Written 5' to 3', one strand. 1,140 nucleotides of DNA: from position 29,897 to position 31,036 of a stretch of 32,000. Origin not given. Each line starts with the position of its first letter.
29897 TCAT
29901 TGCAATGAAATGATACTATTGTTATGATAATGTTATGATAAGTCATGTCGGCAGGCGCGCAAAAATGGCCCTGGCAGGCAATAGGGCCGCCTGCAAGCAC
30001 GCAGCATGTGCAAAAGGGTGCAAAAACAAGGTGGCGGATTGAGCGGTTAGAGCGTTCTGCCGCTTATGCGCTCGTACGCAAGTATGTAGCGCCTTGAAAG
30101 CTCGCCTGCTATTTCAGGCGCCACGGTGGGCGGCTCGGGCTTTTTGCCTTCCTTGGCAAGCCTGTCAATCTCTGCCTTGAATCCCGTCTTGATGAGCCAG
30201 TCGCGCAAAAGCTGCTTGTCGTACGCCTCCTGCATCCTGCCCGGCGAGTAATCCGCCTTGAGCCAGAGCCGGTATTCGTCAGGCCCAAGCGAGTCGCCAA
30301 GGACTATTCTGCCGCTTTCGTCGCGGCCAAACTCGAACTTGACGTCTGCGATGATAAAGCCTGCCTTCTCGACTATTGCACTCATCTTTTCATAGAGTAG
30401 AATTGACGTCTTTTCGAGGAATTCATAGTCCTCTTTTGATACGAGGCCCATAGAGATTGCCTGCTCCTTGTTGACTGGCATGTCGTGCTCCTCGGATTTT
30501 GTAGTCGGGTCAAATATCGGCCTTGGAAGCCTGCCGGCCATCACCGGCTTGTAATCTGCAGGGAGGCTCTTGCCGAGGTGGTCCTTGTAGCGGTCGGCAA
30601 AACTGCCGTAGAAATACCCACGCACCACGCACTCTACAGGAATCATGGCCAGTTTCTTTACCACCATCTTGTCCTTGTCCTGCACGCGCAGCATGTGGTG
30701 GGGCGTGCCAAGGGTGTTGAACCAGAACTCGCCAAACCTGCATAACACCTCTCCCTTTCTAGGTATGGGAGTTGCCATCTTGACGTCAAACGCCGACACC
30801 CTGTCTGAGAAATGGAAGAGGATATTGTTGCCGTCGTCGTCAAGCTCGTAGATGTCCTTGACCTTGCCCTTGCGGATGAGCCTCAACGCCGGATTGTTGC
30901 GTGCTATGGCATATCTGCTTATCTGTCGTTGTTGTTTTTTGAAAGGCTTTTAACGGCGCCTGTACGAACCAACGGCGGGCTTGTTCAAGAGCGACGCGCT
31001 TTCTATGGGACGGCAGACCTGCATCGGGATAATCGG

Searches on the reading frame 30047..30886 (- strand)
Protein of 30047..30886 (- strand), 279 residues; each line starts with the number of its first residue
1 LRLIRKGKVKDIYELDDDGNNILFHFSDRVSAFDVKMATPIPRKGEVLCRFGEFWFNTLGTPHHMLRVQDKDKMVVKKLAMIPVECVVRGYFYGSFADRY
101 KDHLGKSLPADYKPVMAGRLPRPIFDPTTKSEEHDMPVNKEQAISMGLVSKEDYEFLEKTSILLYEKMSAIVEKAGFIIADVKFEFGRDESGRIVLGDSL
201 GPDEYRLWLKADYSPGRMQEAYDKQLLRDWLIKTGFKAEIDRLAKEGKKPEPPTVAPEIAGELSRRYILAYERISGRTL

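Call 93: find_encoding_contigs(protein=window:30047-30886:-, flank=10000, max_places=1)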
Protein window:30047-30886:- (279 aa): 17 contigs read that carry it; 1 place shown.
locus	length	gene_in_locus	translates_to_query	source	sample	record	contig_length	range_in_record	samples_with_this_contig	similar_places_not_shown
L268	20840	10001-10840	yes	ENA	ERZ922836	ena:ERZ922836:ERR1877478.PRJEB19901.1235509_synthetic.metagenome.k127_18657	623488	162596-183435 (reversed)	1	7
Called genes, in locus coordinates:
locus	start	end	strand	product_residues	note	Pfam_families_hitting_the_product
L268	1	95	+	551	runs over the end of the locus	PF13589:HATPase_c_3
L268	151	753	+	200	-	PF00227:Proteasome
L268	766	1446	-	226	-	PF13412:HTH_24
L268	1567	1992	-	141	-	PF01472:PUA, PF26292:PUA_elF2D (weak)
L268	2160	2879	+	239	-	PF01987:AIM24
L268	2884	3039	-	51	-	-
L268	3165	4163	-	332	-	PF00208:ELFV_dehydrog (weak), PF03447:NAD_binding_3 (weak), PF00742:Homoserine_dh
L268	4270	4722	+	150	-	PF13404:HTH_AsnC-type, PF13412:HTH_24, PF01037:AsnC_trans_reg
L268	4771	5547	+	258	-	PF01925:TauE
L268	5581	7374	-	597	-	PF00106:adh_short, PF01370:Epimerase (faint), PF08659:KR, PF13561:adh_short_C2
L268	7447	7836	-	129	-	-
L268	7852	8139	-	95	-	-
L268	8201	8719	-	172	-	PF00731:AIRC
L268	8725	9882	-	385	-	PF22660:RS_preATP-grasp-like, PF02222:ATP-grasp, PF02786:CPSase_L_D2 (faint), PF07478:Dala_Dala_lig_C (weak), PF17769:PurK_C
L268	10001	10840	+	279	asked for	PF01259:SAICAR_synt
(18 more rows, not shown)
